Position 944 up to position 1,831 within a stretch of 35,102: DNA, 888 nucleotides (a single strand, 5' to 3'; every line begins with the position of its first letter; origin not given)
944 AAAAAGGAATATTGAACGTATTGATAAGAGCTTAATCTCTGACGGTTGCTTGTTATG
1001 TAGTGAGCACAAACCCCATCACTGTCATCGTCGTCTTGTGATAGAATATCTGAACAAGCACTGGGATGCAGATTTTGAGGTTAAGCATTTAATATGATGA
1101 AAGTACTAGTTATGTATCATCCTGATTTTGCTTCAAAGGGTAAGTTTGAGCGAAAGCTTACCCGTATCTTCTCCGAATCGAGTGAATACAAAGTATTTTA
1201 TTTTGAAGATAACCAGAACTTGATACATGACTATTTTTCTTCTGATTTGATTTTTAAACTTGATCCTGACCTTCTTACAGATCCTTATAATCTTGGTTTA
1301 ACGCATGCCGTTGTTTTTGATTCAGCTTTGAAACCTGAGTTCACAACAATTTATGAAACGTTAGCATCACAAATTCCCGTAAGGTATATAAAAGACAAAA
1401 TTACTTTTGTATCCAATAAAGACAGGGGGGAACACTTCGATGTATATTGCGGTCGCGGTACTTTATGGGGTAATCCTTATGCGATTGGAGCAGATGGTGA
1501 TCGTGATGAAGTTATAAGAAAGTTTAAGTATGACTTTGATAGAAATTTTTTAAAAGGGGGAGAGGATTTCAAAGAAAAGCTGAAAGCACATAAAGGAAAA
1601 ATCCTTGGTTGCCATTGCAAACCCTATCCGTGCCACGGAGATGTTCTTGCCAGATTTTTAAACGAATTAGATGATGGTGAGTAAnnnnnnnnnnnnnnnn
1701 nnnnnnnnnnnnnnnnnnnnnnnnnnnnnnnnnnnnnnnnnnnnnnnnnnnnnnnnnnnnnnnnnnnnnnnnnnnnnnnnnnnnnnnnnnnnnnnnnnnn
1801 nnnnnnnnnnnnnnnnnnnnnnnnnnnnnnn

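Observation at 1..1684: Translationally coupled three-gene AT-rich operon (unknown / DUF488-like / DUF4326-like) abutting the prophage integrase end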

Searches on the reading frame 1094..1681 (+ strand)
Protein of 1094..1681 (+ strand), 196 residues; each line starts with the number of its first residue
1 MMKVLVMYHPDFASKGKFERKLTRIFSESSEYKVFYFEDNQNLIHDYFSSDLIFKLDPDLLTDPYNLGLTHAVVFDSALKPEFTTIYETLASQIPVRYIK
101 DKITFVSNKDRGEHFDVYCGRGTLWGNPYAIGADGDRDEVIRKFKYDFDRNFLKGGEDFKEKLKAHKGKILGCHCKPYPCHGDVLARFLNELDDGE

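Call 4: search_protein_families(library=pfam, proteins=[window:1094-1681:+], max_evalue=1)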
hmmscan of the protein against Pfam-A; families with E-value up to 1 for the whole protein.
window:1094-1681:+ (196 aa): 2 families
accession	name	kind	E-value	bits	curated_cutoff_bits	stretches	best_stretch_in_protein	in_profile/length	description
PF14216.11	DUF4326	-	3e-22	79.5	25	1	108-186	4-81/82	Domain of unknown function (DUF4326)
PF22565.1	mSLOG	-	4.7e-16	59.3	27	1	1-106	1-104/105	Minimal SLOG domain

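Call 5: search_protein_families(library=padloc, proteins=[window:1094-1681:+], max_evalue=1)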
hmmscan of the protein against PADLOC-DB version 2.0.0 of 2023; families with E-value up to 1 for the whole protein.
window:1094-1681:+ (196 aa): 0 families

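Call 6: search_protein_families(library=ncbifam, proteins=[window:1094-1681:+], max_evalue=1)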
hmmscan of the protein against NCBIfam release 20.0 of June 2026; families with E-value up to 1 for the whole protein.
window:1094-1681:+ (196 aa): 0 families

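Call 29: find_homologous_proteins(query=window:1094-1681:+)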
Query window:1094-1681:+ (196 aa): 452 proteins with E <= 0.001 among 513 candidates; the best 120 are listed.
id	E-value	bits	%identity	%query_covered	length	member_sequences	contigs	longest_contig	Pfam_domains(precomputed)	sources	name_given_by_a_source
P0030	1.7e-123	428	91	100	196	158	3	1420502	PF14216.13,PF22565.2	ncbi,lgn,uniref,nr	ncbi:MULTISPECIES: DUF4326 domain-containing protein [Enterobacter]|uniref:DUF4326 domain-containing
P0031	2.8e-115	401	85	99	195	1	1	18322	PF14216.13,PF22565.2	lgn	-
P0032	7.6e-110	383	81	100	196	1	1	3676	PF14216.13,PF22565.2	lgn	-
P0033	8.0e-107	373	80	100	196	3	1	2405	PF14216.13,PF22565.2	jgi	-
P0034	1.1e-106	373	80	100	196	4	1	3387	PF14216.13,PF22565.2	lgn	-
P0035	1.6e-103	363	76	100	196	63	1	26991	PF14216.13,PF22565.2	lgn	-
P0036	2.3e-103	362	78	100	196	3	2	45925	PF14216.13,PF22565.2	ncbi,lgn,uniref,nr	ncbi:DUF4326 domain-containing protein [Xenorhabdus bovienii]|uniref:DUF4326 domain-containing prote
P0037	6.5e-102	357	76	100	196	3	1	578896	PF14216.13,PF22565.2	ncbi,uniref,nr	ncbi:DUF4326 domain-containing protein [Pantoea sp. RIT-PI-b]|uniref:DUF4326 domain-containing prote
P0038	5.4e-101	354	75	100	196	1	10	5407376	PF14216.13,PF22565.2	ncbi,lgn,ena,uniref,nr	ncbi:DUF4326 domain-containing protein [Serratia proteamaculans]|uniref:DUF4326 domain-containing pr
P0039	1.3e-100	353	76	100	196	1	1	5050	PF14216.13,PF22565.2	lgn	-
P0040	2.3e-100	352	75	100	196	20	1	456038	PF14216.13,PF22565.2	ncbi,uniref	ncbi:DUF4326 domain-containing protein (plasmid) [Pantoea sp. C3]|uniref:DUF4326 domain-containing p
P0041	2.6e-100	352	76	100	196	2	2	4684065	PF14216.13,PF22565.2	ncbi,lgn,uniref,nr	ncbi:DUF4326 domain-containing protein [Pantoea ananatis]|uniref:DUF4326 domain-containing protein n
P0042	1.3e-99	350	74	100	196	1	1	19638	PF14216.13,PF22565.2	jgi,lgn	-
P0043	2.5e-99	349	75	99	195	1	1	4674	PF14216.13,PF22565.2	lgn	-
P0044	6.6e-99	348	74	100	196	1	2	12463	PF14216.13,PF22565.2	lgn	-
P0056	1.0e-95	337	72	100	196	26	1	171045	PF14216.13,PF22565.2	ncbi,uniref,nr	ncbi:DUF4326 domain-containing protein [Aeromonas sp. MR16]|uniref:DUF4326 domain-containing protein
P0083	3.3e-83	296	66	100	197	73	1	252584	PF14216.13,PF22565.2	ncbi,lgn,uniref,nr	ncbi:DUF4326 domain-containing protein [Escherichia coli]|uniref:DUF4326 domain-containing protein n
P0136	7.4e-48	181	47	99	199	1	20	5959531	PF14216.13,PF22565.2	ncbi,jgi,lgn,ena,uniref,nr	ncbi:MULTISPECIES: DUF4326 domain-containing protein [Pseudomonas]|jgi:hypothetical protein|uniref:D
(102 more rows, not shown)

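Call 31: find_encoding_contigs(protein=P0136, flank=7000, max_places=4)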
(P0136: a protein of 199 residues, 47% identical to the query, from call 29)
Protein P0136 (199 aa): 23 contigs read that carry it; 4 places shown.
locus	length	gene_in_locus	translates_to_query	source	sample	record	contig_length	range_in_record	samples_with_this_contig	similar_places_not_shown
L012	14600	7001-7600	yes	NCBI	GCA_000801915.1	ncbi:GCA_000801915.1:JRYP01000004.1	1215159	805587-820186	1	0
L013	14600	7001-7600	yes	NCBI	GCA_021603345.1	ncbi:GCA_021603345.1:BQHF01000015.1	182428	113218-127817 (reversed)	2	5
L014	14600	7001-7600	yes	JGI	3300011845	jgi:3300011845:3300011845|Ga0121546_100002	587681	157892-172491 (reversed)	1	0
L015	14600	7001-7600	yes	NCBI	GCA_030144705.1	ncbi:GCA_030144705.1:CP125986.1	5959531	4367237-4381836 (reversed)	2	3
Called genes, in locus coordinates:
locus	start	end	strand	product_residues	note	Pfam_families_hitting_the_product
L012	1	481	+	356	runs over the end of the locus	PF01594:AI-2E_transport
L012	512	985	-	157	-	PF00578:AhpC-TSA, PF08534:Redoxin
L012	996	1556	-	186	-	PF13740:ACT_6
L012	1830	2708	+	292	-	PF00701:DHDPS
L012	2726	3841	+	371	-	PF06804:BamC_C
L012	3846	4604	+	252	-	PF00753:Lactamase_B, PF23023:Anti-Pycsar_Apyc1, PF12706:Lactamase_B_2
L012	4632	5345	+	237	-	PF01259:SAICAR_synt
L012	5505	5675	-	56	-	-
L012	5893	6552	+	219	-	PF22557:DuOB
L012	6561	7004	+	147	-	PF04343:DUF488, PF22751:DUF488-N3a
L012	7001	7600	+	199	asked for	PF22565:mSLOG, PF14216:DUF4326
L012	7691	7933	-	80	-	-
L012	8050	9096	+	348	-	PF14022:DUF4238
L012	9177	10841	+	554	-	-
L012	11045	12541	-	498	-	PF20335:DUF6630 (faint)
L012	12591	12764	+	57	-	-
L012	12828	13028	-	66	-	-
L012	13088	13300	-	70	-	PF00313:CSD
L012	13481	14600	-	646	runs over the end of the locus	PF00072:Response_reg, PF00512:HisKA, PF02518:HATPase_c, PF00072:Response_reg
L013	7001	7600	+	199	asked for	PF22565:mSLOG, PF14216:DUF4326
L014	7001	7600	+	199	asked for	PF22565:mSLOG, PF14216:DUF4326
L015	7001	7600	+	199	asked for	PF22565:mSLOG, PF14216:DUF4326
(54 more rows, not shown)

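Call 32: find_encoding_contigs(protein=P0083, flank=7000, max_places=3)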
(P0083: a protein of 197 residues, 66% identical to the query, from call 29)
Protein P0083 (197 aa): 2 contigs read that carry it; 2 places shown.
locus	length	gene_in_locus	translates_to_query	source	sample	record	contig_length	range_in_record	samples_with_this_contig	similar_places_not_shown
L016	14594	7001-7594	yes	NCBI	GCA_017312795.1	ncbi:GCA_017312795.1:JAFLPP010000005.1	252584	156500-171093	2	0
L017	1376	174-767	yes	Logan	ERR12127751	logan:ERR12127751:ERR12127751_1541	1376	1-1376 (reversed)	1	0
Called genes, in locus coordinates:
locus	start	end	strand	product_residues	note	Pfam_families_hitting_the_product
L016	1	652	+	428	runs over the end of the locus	PF00909:Ammonium_transp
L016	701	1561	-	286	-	PF02551:Acyl_CoA_thio, PF13622:4HBT_3, PF20789:4HBT_3C, PF02551:Acyl_CoA_thio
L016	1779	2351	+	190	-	PF09619:YscW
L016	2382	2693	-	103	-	PF01035:DNA_binding_1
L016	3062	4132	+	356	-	PF00589:Phage_integrase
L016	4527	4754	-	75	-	PF09954:DUF2188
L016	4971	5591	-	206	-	PF00239:Resolvase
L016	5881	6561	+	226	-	PF22557:DuOB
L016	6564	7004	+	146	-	PF04343:DUF488, PF22751:DUF488-N3a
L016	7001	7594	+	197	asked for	PF22565:mSLOG, PF14216:DUF4326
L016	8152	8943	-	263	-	PF22522:DUF6998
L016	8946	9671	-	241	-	PF01844:HNH (weak)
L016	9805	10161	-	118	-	-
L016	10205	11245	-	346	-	-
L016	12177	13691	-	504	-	-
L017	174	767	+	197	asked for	PF22565:mSLOG, PF14216:DUF4326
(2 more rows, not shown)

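Call 33: find_encoding_contigs(protein=P0056, flank=7000, max_places=2)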
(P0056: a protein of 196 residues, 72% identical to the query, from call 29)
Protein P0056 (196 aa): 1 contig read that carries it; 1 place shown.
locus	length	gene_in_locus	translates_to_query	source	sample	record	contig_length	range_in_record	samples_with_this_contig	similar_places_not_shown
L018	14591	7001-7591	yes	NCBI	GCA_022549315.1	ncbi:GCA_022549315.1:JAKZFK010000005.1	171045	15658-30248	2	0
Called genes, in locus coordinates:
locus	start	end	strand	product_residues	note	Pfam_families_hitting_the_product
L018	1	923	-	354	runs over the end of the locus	PF13593:SBF_like (weak), PF01758:SBF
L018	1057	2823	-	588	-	PF00142:Fer4_NifH (faint), PF01656:CbiA, PF02374:ArsA_ATPase, PF13614:AAA_31, PF01656:CbiA (weak), PF02374:ArsA_ATPase, PF13191:AAA_16 (weak), PF02374:ArsA_ATPase, +9 more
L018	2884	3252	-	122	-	PF06953:ArsD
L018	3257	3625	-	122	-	PF12840:HTH_20, PF01022:HTH_5 (weak)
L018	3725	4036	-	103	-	PF12840:HTH_20, PF01022:HTH_5 (weak), PF09339:HTH_IclR (weak)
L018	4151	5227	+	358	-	PF03773:ArsP_1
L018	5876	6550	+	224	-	PF22557:DuOB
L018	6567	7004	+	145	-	PF04343:DUF488, PF22751:DUF488-N3a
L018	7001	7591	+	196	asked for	PF22565:mSLOG, PF14216:DUF4326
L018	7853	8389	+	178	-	PF05488:PAAR_motif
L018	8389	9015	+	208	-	PF25218:TseH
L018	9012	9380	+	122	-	-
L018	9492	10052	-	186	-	-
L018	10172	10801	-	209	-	PF01381:HTH_3, PF00717:Peptidase_S24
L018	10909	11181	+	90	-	PF13693:HTH_35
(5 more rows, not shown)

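Call 39: search_solved_structures(query=window:1094-1681:+, max_evalue=1)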
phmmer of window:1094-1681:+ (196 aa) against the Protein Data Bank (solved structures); distinct sequences matched with E-value up to 1: 0.

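Call 50: predict_structure(alignment_id=A2)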
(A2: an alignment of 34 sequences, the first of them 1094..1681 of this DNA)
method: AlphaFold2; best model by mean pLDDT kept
length: 196 residues; sequences in the alignment: 34
mean_pLDDT: 93.4   pTM: 0.88
mean pLDDT of the five models: 93.4, 92.5, 92.2, 92.2, 91.8
residues with pLDDT >= 90: 166; 70-90: 26; 50-70: 4; < 50: 0
segments of 3 or more residues with pLDDT < 50: none
pLDDT, mean of each block of 10 residues (from residue 1): 95 97 84 94 96 89 77 96 93 94 97 96 93 95 98 94 97 95 98 89
secondary structure, 60 per line:
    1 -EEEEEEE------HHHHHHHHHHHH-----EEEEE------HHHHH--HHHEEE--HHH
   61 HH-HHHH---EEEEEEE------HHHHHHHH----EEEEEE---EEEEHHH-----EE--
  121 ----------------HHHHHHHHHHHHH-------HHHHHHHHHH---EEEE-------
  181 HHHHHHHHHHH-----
elements in order: E2-8 H15-26 E32-36 H43-47 E53-55 H58-62 H64-67 E71-77 H84-91 E96-101 E105-108 H137-149 H157-166 E170-173 H181-191

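Call 53: find_related_loci(query=A2, collection=genome_contigs, flank=6000)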
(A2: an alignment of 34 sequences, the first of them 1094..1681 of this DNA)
Query A2 (196 aa) in genome_contigs; peptide patterns used: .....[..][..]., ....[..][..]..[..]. (x = any residue, [..] = any of these).
232 stretches matched a pattern; 195 encode a relative of the query (tblastn E <= 1e-3); the best 80 are kept; 80 distinct loci.
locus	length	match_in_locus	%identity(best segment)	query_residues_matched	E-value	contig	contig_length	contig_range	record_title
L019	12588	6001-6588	75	1-196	6e-103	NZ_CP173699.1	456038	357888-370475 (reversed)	Pantoea sp. C3 plasmid pC3_1, complete sequence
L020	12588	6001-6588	74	1-196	4e-102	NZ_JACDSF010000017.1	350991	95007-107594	Pectobacterium brasiliense strain CFBP8736 Pectobacterium_brasiliense_CFBP8736_contig_17, whole genome shotgun sequence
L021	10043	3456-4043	74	1-196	9e-102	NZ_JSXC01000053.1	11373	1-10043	Pectobacterium fontis strain M022 Contig53, whole genome shotgun sequence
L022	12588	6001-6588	74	1-196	4e-100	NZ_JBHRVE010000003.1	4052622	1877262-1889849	Brenneria rubrifaciens strain ICMP 1915 tig00000646, whole genome shotgun sequence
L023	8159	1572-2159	68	1-196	1e-94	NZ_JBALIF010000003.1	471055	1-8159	Citrobacter amalonaticus strain P55 P55_3, whole genome shotgun sequence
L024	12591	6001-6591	66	1-196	9e-86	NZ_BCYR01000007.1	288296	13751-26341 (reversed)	Raoultella ornithinolytica NBRC 105727 = ATCC 31898 strain NBRC 105727, whole genome shotgun sequence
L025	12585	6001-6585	50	1-195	2e-54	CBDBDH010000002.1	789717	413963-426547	MAG: Gammaproteobacteria bacterium isolate e89fa625-5021-4a9b-bfd5-acc89245cacc genome assembly, contig: contig_2, whole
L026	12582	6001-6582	48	3-196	2e-53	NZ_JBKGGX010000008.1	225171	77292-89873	Pseudomonas sp. SMN5 contig_8, whole genome shotgun sequence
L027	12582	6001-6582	47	3-196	1e-52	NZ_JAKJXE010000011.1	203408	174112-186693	Pseudomonas petrae strain P2653 11, whole genome shotgun sequence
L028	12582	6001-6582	47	3-196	9e-53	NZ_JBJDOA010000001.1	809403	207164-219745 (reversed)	Pseudomonas sp. NPDC087358 NPDC087358_125_B11.ctg-0001, whole genome shotgun sequence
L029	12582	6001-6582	47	3-196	2e-52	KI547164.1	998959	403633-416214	gamma proteobacterium L18 genomic scaffold scaffold00001, whole genome shotgun sequence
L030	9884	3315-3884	46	4-196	4e-50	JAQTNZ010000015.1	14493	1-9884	MAG: Methylovulum sp. isolate STA_76 NODE_8094_length_14493_cov_2.742795_Sandtown_A, whole genome shotgun sequence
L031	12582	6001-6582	46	3-196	5e-50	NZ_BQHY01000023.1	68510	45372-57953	Pseudomonas parakoreensis strain BML-PP030 sequence023, whole genome shotgun sequence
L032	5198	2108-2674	47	4-196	2e-49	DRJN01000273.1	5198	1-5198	MAG TPA_asm: Gammaproteobacteria bacterium isolate HyVt-418 HyVt-418_k95_46269, whole genome shotgun sequence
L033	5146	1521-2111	45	4-196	3e-49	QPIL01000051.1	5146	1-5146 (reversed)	MAG: Methylococcales symbiont of Iophon sp. n. MRB-2018 isolate M1 NODE_73_length_5146_cov_9.90219_ID_145, whole genome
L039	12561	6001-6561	47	4-194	1e-47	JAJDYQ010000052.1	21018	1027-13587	MAG: Gammaproteobacteria bacterium isolate jk18x34bins.42 k141_89068, whole genome shotgun sequence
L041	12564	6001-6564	45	4-196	6e-47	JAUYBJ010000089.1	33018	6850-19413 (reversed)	MAG: Methylococcales bacterium isolate C19_metabat.bin.15 C19_k141_46802, whole genome shotgun sequence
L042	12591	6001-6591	45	4-196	4e-47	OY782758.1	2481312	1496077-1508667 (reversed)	MAG: Sedimenticolaceae bacterium isolate f4bb94ea-9fc2-483f-8044-eb9019788290 genome assembly, chromosome: 1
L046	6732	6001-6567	45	4-196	2e-46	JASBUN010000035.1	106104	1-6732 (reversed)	MAG: Gammaproteobacteria bacterium isolate BWSM_72 k141_1565531, whole genome shotgun sequence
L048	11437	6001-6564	46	4-195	5e-46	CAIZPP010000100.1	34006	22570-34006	MAG: uncultured Methylococcaceae bacterium isolate C-4_bin-130 genome assembly, contig: bin-130:100/344, whole genome sh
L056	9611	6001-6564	42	4-196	8e-45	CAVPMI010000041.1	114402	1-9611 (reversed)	MAG: uncultured proteobacterium isolate MFD00082.bin.3.91 genome assembly, contig: contig_27022, whole genome shotgun se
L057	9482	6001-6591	42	4-196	3e-44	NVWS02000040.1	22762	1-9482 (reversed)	MAG: Zetaproteobacteria bacterium isolate NORP31 CoAssembly_1357187, whole genome shotgun sequence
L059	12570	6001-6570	45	4-195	2e-43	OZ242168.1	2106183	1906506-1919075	MAG: Gammaproteobacteria bacterium isolate b8ff562c-44dd-40bc-8c1c-884215fd9d6e genome assembly, chromosome: 1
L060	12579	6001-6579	45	1-196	9e-44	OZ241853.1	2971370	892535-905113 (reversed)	MAG: Gammaproteobacteria bacterium isolate 9f978ea2-b772-4466-b0fc-4a38a3b03b23 genome assembly, chromosome: 1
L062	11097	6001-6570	43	4-196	2e-40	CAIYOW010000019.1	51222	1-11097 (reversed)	MAG: uncultured Methylococcaceae bacterium isolate Kiruna_bin-11170 genome assembly, contig: bin-11170:019/162, whole ge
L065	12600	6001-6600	42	1-196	2e-39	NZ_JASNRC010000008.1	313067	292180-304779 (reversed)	Massilia sp. YIM B02769 Scaffold8, whole genome shotgun sequence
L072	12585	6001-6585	39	1-196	5e-38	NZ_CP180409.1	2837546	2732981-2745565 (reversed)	Sulfurimonas sp. CS5 chromosome, complete genome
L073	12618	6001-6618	40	1-196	4e-38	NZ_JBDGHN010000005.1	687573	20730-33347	Psychrobacter saeujeotis strain FBL11 contig_5, whole genome shotgun sequence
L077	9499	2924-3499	40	2-196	3e-37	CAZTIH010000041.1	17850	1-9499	MAG TPA_asm: uncultured Candidatus Competibacteraceae bacterium isolate SRP072547_co2_30 genome assembly, contig: NODE_4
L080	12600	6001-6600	42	1-196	7e-37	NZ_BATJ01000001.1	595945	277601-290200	Vibrio proteolyticus NBRC 13287, whole genome shotgun sequence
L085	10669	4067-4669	40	1-196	3e-36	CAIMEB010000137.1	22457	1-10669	MAG: uncultured Methylococcaceae bacterium isolate VK_bin-0278 genome assembly, contig: bin-0278:137/294, whole genome s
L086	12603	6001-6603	40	1-196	2e-36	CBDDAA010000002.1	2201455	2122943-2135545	MAG: Granulosicoccaceae bacterium isolate 212068ec-03f6-4731-bd46-ab028424148a genome assembly, contig: contig_2, whole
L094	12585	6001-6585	39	4-196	7e-36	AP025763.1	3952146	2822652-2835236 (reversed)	Neptuniibacter sp. PT1 DNA, complete genome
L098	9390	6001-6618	41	1-196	1e-35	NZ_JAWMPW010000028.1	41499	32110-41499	Vibrio sp. TH_r3 TH_r3_28, whole genome shotgun sequence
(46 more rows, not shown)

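Call 54: find_related_loci(query=A2, collection=viral_contigs, flank=6000)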
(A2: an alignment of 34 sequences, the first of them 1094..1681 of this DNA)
Query A2 (196 aa) in viral_contigs; peptide patterns used: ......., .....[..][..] (x = any residue, [..] = any of these).
185 stretches matched a pattern; 76 encode a relative of the query (tblastn E <= 1e-3); 76 distinct loci.
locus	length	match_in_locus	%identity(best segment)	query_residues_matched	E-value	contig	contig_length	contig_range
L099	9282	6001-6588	91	1-196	2e-123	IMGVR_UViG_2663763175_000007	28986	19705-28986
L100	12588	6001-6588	91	1-196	1e-123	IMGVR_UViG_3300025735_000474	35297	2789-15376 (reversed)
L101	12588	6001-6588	91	1-196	1e-123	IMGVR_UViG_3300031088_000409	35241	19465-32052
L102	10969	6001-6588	88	1-196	3e-119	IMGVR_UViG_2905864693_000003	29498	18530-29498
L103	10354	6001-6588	76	1-196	5e-104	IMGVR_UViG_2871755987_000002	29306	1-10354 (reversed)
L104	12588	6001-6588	76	1-196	1e-103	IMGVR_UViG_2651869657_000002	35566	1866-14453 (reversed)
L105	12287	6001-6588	75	1-196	3e-103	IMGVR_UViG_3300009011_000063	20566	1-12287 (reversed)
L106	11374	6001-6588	74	1-196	1e-102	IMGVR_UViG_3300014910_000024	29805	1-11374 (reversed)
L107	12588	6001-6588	74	1-196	4e-102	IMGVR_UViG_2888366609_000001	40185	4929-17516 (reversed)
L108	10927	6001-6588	71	1-196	3e-98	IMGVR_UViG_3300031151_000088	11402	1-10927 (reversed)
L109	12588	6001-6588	76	1-196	4e-104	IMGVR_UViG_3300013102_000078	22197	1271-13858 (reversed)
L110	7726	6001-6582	45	3-196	2e-51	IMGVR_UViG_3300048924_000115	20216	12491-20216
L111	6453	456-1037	48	3-196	2e-51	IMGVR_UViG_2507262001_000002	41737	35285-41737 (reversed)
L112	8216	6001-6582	46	3-196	7e-51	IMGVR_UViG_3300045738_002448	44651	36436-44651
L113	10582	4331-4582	59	104-190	3e-29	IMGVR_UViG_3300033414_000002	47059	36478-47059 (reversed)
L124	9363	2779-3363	28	4-194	5e-20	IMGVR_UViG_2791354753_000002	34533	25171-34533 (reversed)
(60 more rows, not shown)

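Call 59: search_protein_families(library=pfam, proteins=[L030:2146-2850:+, L041:4721-5539:+, L046:4811-5530:+, L059:4826-5530:+, L085:2910-3608:+, L086:4831-5544:+, L094:4830-5528:+, L124:1596-2312:+], max_evalue=0.01)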
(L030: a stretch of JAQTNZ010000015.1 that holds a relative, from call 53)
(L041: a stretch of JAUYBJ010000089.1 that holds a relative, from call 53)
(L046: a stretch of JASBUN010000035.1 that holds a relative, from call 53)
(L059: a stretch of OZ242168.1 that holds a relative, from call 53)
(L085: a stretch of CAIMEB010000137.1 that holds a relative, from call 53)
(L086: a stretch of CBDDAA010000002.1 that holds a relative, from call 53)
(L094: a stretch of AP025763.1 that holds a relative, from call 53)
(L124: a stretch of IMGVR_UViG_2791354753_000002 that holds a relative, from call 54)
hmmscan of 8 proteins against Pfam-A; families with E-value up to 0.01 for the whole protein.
L030:2146-2850:+ (235 aa): 1 family
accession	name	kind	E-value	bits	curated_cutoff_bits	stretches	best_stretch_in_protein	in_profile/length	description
PF22557.2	DuOB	-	4e-08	34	27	1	17-206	14-199/210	Dual OB-containing domain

L041:4721-5539:+ (273 aa): 2 families
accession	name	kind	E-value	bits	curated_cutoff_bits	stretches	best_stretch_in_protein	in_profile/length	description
PF22557.2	DuOB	-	1e-10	42.5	27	1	50-258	9-209/210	Dual OB-containing domain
PF19179.5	TTC3_DZIP3_dom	-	0.0034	17.5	26.9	1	147-214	4-71/116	E3 ubiquitin-protein ligase TTC3/DZIP3 domain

L046:4811-5530:+ (240 aa): 1 family
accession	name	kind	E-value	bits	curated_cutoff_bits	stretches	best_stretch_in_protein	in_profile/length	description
PF22557.2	DuOB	-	2.5e-11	44.5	27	1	18-225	10-209/210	Dual OB-containing domain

L059:4826-5530:+ (235 aa): 1 family
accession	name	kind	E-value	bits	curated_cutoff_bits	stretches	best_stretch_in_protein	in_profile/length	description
PF22557.2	DuOB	-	1.4e-09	38.7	27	1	10-221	7-210/210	Dual OB-containing domain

L085:2910-3608:+ (233 aa): 1 family
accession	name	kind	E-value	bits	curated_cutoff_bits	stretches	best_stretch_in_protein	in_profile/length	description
PF22557.2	DuOB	-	3.3e-08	34.3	27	1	13-219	10-210/210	Dual OB-containing domain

L086:4831-5544:+ (238 aa): 1 family
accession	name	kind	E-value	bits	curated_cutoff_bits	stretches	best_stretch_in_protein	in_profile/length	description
PF22557.2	DuOB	-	1.2e-06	29.2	27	1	13-224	6-210/210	Dual OB-containing domain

L094:4830-5528:+ (233 aa): 1 family
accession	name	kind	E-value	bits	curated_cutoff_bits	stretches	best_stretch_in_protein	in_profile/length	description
PF22557.2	DuOB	-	1.2e-09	38.9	27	1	9-218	6-209/210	Dual OB-containing domain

L124:1596-2312:+ (239 aa): 1 family
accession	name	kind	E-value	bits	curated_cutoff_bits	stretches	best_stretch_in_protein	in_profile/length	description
PF22557.2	DuOB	-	2.2e-12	47.9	27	1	15-226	11-210/210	Dual OB-containing domain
